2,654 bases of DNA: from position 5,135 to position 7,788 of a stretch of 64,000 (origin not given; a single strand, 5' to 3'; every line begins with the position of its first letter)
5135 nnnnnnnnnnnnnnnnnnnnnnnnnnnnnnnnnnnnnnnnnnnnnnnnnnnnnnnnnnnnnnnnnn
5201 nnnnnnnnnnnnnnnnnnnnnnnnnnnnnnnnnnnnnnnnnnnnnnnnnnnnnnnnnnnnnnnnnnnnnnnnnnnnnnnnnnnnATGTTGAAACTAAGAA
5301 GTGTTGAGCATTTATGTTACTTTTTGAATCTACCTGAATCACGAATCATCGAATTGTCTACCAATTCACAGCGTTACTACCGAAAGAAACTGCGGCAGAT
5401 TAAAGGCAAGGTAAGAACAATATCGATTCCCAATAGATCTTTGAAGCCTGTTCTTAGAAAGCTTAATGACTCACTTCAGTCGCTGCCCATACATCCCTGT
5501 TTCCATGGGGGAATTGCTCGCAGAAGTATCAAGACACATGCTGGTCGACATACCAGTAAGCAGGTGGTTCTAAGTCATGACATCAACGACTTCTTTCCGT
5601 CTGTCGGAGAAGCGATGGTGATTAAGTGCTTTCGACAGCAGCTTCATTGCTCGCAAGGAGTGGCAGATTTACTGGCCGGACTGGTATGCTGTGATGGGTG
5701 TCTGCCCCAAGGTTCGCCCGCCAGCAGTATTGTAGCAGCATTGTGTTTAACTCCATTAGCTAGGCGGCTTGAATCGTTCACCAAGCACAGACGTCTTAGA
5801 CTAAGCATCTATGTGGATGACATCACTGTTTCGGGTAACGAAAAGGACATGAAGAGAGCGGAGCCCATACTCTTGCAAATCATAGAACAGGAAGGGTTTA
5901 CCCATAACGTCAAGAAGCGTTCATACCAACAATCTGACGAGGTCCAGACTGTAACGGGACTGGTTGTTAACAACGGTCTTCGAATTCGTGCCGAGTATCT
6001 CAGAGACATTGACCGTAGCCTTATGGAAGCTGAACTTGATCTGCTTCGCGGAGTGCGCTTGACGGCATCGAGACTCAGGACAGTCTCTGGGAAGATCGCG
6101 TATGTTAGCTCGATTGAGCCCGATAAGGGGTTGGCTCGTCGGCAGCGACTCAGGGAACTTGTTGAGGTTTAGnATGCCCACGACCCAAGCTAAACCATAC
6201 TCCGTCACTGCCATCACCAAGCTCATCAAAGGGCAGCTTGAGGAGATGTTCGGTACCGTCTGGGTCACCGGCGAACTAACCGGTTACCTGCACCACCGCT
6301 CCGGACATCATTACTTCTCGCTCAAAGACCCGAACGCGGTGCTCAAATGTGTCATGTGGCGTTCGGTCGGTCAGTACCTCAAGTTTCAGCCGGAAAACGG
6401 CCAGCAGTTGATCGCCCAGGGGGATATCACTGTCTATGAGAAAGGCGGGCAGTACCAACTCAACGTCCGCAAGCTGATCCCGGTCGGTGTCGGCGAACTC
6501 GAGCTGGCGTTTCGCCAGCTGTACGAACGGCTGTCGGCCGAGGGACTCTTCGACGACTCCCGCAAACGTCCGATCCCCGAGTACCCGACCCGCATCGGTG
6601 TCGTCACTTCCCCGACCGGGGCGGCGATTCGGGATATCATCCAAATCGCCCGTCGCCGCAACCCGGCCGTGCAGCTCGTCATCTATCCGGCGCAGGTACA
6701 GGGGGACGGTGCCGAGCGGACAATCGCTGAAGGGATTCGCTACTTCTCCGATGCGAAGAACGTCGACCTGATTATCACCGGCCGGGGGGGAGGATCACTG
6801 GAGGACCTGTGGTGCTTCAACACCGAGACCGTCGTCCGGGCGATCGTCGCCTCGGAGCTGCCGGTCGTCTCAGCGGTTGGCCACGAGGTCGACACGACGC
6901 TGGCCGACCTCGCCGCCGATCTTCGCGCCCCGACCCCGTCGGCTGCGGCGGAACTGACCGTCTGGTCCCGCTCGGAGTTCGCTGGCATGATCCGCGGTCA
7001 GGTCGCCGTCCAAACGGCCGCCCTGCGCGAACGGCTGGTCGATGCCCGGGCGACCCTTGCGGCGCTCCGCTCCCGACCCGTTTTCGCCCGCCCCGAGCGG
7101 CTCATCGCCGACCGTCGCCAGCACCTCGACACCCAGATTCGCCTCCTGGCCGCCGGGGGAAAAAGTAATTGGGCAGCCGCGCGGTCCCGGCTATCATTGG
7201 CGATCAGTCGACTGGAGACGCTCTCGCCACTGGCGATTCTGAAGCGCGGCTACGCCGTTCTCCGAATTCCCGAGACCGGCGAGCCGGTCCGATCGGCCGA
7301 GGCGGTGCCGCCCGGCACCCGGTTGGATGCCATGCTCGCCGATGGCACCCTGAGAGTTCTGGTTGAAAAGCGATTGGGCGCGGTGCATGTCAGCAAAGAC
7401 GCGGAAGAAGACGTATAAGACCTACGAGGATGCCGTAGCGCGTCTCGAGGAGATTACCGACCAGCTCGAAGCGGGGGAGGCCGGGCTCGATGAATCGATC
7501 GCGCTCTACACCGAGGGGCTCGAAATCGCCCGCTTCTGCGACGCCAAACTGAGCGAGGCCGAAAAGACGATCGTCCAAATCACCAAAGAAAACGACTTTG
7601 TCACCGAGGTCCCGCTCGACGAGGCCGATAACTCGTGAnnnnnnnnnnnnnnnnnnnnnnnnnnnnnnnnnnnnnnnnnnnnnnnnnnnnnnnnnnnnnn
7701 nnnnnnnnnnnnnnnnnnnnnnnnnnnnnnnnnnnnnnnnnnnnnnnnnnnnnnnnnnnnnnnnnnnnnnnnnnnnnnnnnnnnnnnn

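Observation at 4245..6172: Retron with a type VI-like architecture in a probable FCB/Zixibacteria host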

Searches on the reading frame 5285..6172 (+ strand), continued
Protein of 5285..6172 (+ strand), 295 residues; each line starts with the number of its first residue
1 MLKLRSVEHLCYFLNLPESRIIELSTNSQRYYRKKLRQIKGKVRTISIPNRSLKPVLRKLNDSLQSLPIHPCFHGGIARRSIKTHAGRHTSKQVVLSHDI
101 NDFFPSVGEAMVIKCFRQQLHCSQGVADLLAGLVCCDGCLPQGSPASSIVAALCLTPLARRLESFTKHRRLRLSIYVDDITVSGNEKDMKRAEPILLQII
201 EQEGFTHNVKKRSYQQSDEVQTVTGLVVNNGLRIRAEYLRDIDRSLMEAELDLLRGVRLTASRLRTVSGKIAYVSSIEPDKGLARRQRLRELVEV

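Call 111: search_protein_families(library=padloc, proteins=[L103:968-1870:+, L104:1001-1864:+, L105:959-1921:+, L106:980-1852:+, L107:1049-1924:+, L112:1159-2097:+, L108:575-1588:+, L109:1069-2808:+, L110:1108-2220:+, L111:641-1648:+], max_evalue=1e-50)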
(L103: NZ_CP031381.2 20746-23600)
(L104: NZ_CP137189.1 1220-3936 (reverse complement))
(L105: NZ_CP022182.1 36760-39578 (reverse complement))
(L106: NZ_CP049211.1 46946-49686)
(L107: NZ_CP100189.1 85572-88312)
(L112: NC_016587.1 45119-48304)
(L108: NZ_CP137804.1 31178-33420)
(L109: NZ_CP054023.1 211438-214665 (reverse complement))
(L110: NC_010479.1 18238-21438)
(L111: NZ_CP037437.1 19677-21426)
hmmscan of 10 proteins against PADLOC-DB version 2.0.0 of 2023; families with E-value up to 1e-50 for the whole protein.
L103:968-1870:+ (300 aa): 1 family
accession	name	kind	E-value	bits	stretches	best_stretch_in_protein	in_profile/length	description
PDLC02952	RT_VI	-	1.1e-77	259.1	1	21-297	1-272/279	-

L104:1001-1864:+ (287 aa): 1 family
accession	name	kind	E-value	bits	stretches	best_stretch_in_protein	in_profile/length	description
PDLC02952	RT_VI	-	2.2e-93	310.6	1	2-279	7-278/279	-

L105:959-1921:+ (320 aa): 1 family
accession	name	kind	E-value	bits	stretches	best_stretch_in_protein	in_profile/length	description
PDLC02952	RT_VI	-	5.8e-99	328.9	1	22-310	1-278/279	-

L106:980-1852:+ (290 aa): 1 family
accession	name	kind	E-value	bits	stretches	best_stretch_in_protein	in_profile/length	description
PDLC02952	RT_VI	-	7e-90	299.1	1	13-287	1-271/279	-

L107:1049-1924:+ (291 aa): 1 family
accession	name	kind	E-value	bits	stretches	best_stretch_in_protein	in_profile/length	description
PDLC02952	RT_VI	-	1.4e-78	262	1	2-271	12-277/279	-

L112:1159-2097:+ (312 aa): 1 family
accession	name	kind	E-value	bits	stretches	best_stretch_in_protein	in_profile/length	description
PDLC02952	RT_VI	-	1.9e-88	294.4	1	13-293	1-275/279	-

L108:575-1588:+ (337 aa): 28 families (the best 25 are shown)
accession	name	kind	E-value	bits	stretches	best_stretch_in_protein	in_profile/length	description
PDLC02946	RT_III-A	-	1.5e-142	472.6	1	4-336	2-330/330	-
PDLC02945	RT_III-A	-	1.3e-111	371.2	1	173-336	199-361/362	-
PDLC02942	RT_III-A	-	9.3e-102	338.6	1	3-324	6-326/341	-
PDLC02956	RT_XIII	-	3.4e-99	331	1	30-334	104-424/469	-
PDLC02943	RT_III-A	-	1.4e-98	327.7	1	20-322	3-305/322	-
PDLC02944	RT_III-A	-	1.7e-89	299.6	0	175-336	204-371/597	-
PDLC02941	RT_II-A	-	2.3e-88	294.3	1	29-326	3-289/309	-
PDLC02959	RT-Protease_XI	-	1.1e-84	283.2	1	37-326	6-311/510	single gene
PDLC02960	RT-Protease_XI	-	1.2e-84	283.2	1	40-326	7-308/506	single gene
PDLC02962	RT-TIR_XII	-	3e-81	271.7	1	36-327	11-322/478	single gene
PDLC02961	RT-TIR_XII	-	9.6e-81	270.1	1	41-327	16-321/475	single gene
PDLC03739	RT_Ec107-like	-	3.8e-79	264.2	1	62-323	32-295/307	retron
PDLC02968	RT-Toprim_I-C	-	2.7e-73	245.6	1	48-326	7-300/529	single gene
PDLC02965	RT-Toprim_I-C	-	6.3e-73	244.4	1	48-318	7-292/529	single gene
PDLC02949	RT_other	-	1.2e-72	243.7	0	176-336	314-471/481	-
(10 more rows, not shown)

L109:1069-2808:+ (579 aa): 13 families
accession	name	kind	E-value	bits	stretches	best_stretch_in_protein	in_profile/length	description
PDLC02966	RT-Toprim_I-C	-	3.9e-180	598.1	1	9-576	8-548/568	single gene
PDLC02963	RT-Toprim_I-C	-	1e-177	590.1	1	10-576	4-545/552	single gene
PDLC02967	RT-Toprim_I-C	-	4.9e-125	416.4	1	19-576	9-545/549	single gene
PDLC02964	RT-Toprim_I-C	-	2.9e-124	413.8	1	19-576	9-549/554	single gene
PDLC02959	RT-Protease_XI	-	6.5e-96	320.3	1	11-329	3-309/510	single gene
PDLC02960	RT-Protease_XI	-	1.6e-95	319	1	12-329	2-306/506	single gene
PDLC02961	RT-TIR_XII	-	1e-94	316.1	1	18-383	16-367/475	single gene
PDLC02962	RT-TIR_XII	-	8.3e-92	306.5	1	19-339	17-327/478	single gene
PDLC02965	RT-Toprim_I-C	-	1.3e-86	289.5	1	26-384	8-349/529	single gene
PDLC02968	RT-Toprim_I-C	-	3.6e-86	288.1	1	26-384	8-348/529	single gene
PDLC02956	RT_XIII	-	1.5e-58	197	1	26-328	123-413/469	-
PDLC02946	RT_III-A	-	1.5e-56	190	1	17-283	35-273/330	-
PDLC02941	RT_II-A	-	6.1e-51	171.4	0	13-327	10-285/309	-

L110:1108-2220:+ (370 aa): 25 families
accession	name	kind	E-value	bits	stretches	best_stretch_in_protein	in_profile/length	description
PDLC02959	RT-Protease_XI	-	2.4e-138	460.2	1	27-364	3-321/510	single gene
PDLC02960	RT-Protease_XI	-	3.3e-138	459.8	1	28-365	2-319/506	single gene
PDLC02961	RT-TIR_XII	-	1.2e-128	428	1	23-366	5-332/475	single gene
PDLC02962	RT-TIR_XII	-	5.2e-127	422.6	1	21-366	3-333/478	single gene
PDLC02968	RT-Toprim_I-C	-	2.7e-124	413.9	1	37-365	3-311/529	single gene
PDLC02965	RT-Toprim_I-C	-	3e-124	413.8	1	37-366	3-312/529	single gene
PDLC02966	RT-Toprim_I-C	-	2.2e-105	351.3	1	24-354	7-325/568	single gene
PDLC02963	RT-Toprim_I-C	-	1.4e-104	348.7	1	26-352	4-318/552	single gene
PDLC02967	RT-Toprim_I-C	-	2.5e-91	305.2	1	28-297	2-268/549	single gene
PDLC02964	RT-Toprim_I-C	-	1.2e-90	302.8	1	28-301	2-276/554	single gene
PDLC02956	RT_XIII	-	4.2e-84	281.2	1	23-359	104-421/469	-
PDLC02946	RT_III-A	-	4.2e-75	250.9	1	34-349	36-315/330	-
PDLC02943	RT_III-A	-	4.8e-67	224.2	1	34-308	24-279/322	-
PDLC02941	RT_II-A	-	1.2e-66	223.1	1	37-363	18-298/309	-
PDLC02942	RT_III-A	-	1.8e-64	216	1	37-357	47-330/341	-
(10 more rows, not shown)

L111:641-1648:+ (335 aa): 20 families
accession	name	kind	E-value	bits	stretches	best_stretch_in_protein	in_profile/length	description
PDLC02964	RT-Toprim_I-C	-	6.3e-138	458.9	1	6-323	3-323/554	single gene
PDLC02967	RT-Toprim_I-C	-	4.6e-137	456.1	1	6-323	3-322/549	single gene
PDLC02966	RT-Toprim_I-C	-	1.2e-109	365.4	1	8-330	14-346/568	single gene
PDLC02963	RT-Toprim_I-C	-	2.2e-108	361.2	1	8-332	9-346/552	single gene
PDLC02962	RT-TIR_XII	-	1.2e-92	309.2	1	3-272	8-276/478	single gene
PDLC02961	RT-TIR_XII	-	5.1e-92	307.2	1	3-273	8-279/475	single gene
PDLC02959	RT-Protease_XI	-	1.5e-88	296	1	5-319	4-325/510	single gene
PDLC02960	RT-Protease_XI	-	1.6e-88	295.9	1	6-324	3-327/506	single gene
PDLC02968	RT-Toprim_I-C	-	4.6e-83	277.9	1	13-270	2-251/529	single gene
PDLC02965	RT-Toprim_I-C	-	8e-83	277.1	1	13-270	2-251/529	single gene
PDLC02956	RT_XIII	-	7.7e-79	263.9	0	152-317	269-430/469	-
PDLC02946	RT_III-A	-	1.3e-68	229.6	1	9-292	34-298/330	-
PDLC02943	RT_III-A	-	2.3e-65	218.6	1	9-309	22-314/322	-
PDLC02952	RT_VI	-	3e-64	215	1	4-302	1-277/279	-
PDLC02941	RT_II-A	-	3.3e-63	211.7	1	8-314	12-296/309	-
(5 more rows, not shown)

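Call 119: find_related_loci(query=A11, collection=genome_contigs, flank=1500)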
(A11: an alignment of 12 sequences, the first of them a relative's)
Query A11 (334 aa) in genome_contigs; peptide patterns used: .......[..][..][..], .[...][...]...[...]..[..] (x = any residue, [..] = any of these).
33 stretches matched a pattern; 20 encode a relative of the query (tblastn E <= 1e-3); 20 distinct loci.
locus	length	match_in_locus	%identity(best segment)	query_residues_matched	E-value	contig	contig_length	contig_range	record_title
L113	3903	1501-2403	54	6-306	7e-107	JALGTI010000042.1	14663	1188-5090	MAG: Candidatus Zipacnadia bacterium isolate Meg22_1012_Bin_108 Meg22_1012_Bin_108_scaffold_12365, whole genome shotgun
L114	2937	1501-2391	47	3-296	1e-84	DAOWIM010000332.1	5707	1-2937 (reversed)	MAG TPA_asm: bacterium isolate CSMAG_2043 CSMAG_2043_k141_1107176_length_5707_cov_19.0000, whole genome shotgun sequence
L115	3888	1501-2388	46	7-298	3e-77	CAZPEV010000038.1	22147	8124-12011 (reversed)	MAG TPA_asm: uncultured Ignavibacteriales bacterium isolate binchicken_co261_18 genome assembly, contig: NODE_102_length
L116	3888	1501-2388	44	12-301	4e-70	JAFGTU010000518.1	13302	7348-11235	MAG: Sedimentisphaerales bacterium isolate Zod_Metabat.999 k87_13506704, whole genome shotgun sequence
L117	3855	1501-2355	43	7-289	4e-67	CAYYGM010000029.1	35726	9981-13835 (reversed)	MAG TPA_asm: uncultured Phycisphaeraceae bacterium isolate SRP193661_co1_220 genome assembly, contig: NODE_1218_length_3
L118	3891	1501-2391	41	2-301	1e-60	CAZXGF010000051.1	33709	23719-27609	MAG TPA_asm: uncultured Verrucomicrobiota bacterium isolate binchicken_co89_561 genome assembly, contig: NODE_1853_lengt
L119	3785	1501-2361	37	12-303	2e-53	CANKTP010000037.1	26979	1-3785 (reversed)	MAG: Candidatus Hydrogenedentes bacterium isolate TH-Jun18-22 genome assembly, contig: TH-Jun18-C3508, whole genome shot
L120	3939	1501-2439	34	2-301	2e-43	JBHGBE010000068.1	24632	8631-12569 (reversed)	MAG: Phycisphaerae bacterium isolate SBS.BIN.4 SBSBIN4_contig_68, whole genome shotgun sequence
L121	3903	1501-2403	30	7-301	3e-36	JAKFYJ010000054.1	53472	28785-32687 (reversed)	MAG: Elusimicrobia bacterium isolate ND5_Bin_57 ND5_0000456, whole genome shotgun sequence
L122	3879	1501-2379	32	8-292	2e-35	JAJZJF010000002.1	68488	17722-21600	MAG: bacterium isolate LSA5.bin12 NODE_435_length_68488_cov_9.022791, whole genome shotgun sequence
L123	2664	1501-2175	34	14-237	3e-34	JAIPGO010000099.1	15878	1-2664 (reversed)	MAG: Candidatus Cloacimonadota bacterium isolate Tobar13.5m-G51 Tobar13-5m-C4227, whole genome shotgun sequence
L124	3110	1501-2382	30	10-306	7e-33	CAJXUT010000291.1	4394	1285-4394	MAG TPA_asm: uncultured Colwellia sp. isolate SRR3933264_bin.3_MetaBAT_v2.12.1_MAG genome assembly, contig: NODE_363_len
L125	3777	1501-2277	26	2-259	1e-28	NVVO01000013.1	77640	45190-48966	MAG: Robiginitomaculum sp. isolate NORP61 Contig_source1383C_883, whole genome shotgun sequence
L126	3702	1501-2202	30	31-259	3e-27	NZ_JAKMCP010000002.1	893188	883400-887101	Aestuariivivens sediminis strain S-DT1-15 NODE_2_length_893188_cov_48.716166, whole genome shotgun sequence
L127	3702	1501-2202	29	50-260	4e-27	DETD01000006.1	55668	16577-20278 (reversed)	MAG TPA_asm: Bacteroidales bacterium UBA3297 UBA3297_contig_45565, whole genome shotgun sequence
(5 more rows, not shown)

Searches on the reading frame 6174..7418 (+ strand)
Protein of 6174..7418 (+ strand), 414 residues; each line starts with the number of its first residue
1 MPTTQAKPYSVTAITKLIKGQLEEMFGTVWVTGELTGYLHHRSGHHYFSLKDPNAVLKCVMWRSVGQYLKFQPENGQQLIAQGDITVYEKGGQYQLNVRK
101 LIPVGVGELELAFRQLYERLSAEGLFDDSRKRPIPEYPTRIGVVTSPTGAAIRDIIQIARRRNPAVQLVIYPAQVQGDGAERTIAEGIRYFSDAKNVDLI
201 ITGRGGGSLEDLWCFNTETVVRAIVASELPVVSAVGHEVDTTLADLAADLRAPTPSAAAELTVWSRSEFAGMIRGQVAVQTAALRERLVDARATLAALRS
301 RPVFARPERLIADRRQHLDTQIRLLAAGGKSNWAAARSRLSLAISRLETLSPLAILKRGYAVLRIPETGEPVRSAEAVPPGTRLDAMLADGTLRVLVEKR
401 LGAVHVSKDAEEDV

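Call 34: find_related_loci(query=window:6174-7415:+, collection=genome_contigs, flank=4000)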
Query window:6174-7415:+ (414 aa) in genome_contigs; peptide patterns used: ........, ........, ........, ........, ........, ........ (x = any residue, [..] = any of these).
178 stretches matched a pattern; 100 encode a relative of the query (tblastn E <= 1e-3); the best 80 are kept; 80 distinct loci.
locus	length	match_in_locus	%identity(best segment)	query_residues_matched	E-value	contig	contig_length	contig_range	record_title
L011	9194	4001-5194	60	4-401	5e-161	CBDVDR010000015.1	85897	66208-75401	MAG TPA_asm: uncultured bacterium isolate SRR21487745_metabat2_10 genome assembly, contig: ERZ25073593.30, whole genome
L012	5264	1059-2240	58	5-398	3e-162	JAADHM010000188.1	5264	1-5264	MAG: FCB group bacterium isolate M_MetaBat.192 contig-127_27505, whole genome shotgun sequence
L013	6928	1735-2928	60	2-399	1e-159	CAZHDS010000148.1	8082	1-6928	MAG TPA_asm: uncultured Ignavibacteriales bacterium isolate binchicken_co86_98 genome assembly, contig: NODE_3932_length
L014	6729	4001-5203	61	1-402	4e-158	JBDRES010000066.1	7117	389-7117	MAG: bacterium isolate MEGAHIT-group-1.326 k141_13927717, whole genome shotgun sequence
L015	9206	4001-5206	59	1-399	3e-157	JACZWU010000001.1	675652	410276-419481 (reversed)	MAG: Candidatus Zixiibacteriota bacterium isolate B21T1B10 B21T1B10_NODE1, whole genome shotgun sequence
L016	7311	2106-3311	59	1-399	1e-156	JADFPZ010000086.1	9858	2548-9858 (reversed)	MAG: Candidatus Zixiibacteriota bacterium isolate B77T1B8 B77T1B8_NODE13936, whole genome shotgun sequence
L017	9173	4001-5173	60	9-399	8e-156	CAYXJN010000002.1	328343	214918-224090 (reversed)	MAG TPA_asm: uncultured Ignavibacteriales bacterium isolate SRP292972_co2_124 genome assembly, contig: NODE_14_length_32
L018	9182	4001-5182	56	5-398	1e-148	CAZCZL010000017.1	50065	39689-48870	MAG TPA_asm: uncultured Ignavibacteriales bacterium isolate binchicken_co16_343 genome assembly, contig: NODE_1149_lengt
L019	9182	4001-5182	56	5-398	6e-148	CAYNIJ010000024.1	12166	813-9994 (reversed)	MAG TPA_asm: uncultured Ignavibacteriales bacterium isolate SRP302447_co2_58 genome assembly, contig: NODE_14622_length_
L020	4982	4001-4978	60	5-330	9e-132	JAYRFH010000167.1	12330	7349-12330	MAG: Candidatus Zixiibacteriota bacterium isolate SH_SHASGE3bin.27 k141_1002030, whole genome shotgun sequence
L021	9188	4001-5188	59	5-399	2e-155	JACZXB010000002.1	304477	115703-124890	MAG: Candidatus Zixiibacteriota bacterium isolate B22T1B11 B22T1B11_NODE4, whole genome shotgun sequence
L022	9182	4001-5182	48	1-392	8e-105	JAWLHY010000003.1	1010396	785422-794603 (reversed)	MAG: Armatimonadota bacterium isolate 30dZY2.bin.9 NODE_6_length_1010396_cov_15.172229, whole genome shotgun sequence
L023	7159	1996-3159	45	10-398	2e-100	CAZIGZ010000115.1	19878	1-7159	MAG TPA_asm: uncultured Chitinophaga sp. isolate SRP193358_co1_757 genome assembly, contig: NODE_6759_length_19878_cov_5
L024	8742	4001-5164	45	10-398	4e-100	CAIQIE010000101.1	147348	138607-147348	MAG: uncultured Planctomycetaceae bacterium isolate ErkenSummer_bin-6500 genome assembly, contig: bin-6500:101/446, whol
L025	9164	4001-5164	45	10-398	3e-100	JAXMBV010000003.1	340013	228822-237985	MAG: Planctomycetaceae bacterium isolate STL-PLA45 C4.2.fa-3, whole genome shotgun sequence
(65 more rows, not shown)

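Call 95: search_protein_families(library=pfam, proteins=[window:6174-7418:+], max_evalue=0.01)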
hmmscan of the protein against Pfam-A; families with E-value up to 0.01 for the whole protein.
window:6174-7418:+ (414 aa): 3 families
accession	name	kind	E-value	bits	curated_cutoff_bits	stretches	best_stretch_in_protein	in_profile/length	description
PF02601.20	Exonuc_VII_L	-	7.2e-89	298.8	35.9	2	125-338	1-212/315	Exonuclease VII, large subunit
PF13742.12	tRNA_anti_2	-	1e-28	99.8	27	1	9-101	1-94/95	OB-fold nucleic acid binding domain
PF01336.31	tRNA_anti-codon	-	3.9e-09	36.8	27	1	29-103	1-74/75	OB-fold nucleic acid binding domain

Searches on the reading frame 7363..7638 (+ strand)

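Call 95: search_protein_families(library=pfam, proteins=[window:7363-7638:+], max_evalue=0.01)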
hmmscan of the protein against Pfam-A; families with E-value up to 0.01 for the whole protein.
window:7363-7638:+ (91 aa): 2 families
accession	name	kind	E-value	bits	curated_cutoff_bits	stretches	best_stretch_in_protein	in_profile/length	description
PF02609.21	Exonuc_VII_S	-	1.5e-18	67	24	1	21-70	1-50/52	Exonuclease VII small subunit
PF10158.14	LOH1CR12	-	0.0045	17.5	24.7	1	11-48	72-109/131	Tumour suppressor protein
